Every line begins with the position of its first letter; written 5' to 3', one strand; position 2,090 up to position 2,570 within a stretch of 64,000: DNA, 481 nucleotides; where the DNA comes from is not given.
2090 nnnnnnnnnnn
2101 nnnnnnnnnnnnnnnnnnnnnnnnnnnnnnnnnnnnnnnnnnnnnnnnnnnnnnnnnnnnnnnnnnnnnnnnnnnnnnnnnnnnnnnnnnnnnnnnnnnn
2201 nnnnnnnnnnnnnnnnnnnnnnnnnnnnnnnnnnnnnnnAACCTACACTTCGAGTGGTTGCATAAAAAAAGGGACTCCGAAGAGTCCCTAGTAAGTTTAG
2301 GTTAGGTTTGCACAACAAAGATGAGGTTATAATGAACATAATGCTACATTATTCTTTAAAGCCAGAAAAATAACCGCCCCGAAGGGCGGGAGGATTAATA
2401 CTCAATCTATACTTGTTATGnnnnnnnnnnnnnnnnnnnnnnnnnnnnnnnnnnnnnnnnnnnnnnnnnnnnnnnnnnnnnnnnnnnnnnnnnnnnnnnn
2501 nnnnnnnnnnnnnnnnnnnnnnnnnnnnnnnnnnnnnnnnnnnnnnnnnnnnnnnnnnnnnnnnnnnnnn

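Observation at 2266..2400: Two tandem minus-strand terminators about 75 nt apart near the cargo edge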

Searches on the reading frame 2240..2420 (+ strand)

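Call 25: search_protein_families(library=pfam, proteins=[L003:4287-4571:-, L003:3063-4004:+], max_evalue=0.01)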
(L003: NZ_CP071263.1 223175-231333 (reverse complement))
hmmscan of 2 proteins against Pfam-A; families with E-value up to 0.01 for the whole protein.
L003:4287-4571:- (94 aa): 0 families

L003:3063-4004:+ (313 aa): 2 families
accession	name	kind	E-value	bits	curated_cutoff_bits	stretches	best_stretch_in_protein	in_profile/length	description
PF17095.10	CAMSAP_CC1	-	0.0066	16.7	27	1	204-236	11-43/59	Spectrin-binding region of Ca2+-Calmodulin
PF16046.10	FAM76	-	0.0099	15.8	28.5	0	202-270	219-286/298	FAM76 protein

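Call 26: search_protein_families(library=phrogs, proteins=[L003:4287-4571:-, L003:3063-4004:+], max_evalue=0.001)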
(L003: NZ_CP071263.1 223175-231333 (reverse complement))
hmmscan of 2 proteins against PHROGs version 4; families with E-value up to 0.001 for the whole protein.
L003:4287-4571:- (94 aa): 0 families

L003:3063-4004:+ (313 aa): 0 families

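Call 68: search_protein_families(library=padloc, proteins=[L003:4287-4571:-, L003:3063-4004:+], max_evalue=0.01)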
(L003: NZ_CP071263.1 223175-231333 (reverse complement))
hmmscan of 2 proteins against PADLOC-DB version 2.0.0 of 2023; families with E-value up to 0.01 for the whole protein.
L003:4287-4571:- (94 aa): 0 families

L003:3063-4004:+ (313 aa): 1 family
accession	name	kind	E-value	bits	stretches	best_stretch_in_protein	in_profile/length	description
PDLC03859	LmuB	-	0.0038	14.5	1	175-303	345-457/611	-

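Call 69: search_protein_families(library=ncbifam, proteins=[L003:4287-4571:-, L003:3063-4004:+], max_evalue=0.01)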
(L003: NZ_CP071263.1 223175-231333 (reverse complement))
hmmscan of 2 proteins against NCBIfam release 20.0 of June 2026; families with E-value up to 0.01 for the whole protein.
L003:4287-4571:- (94 aa): 0 families

L003:3063-4004:+ (313 aa): 0 families
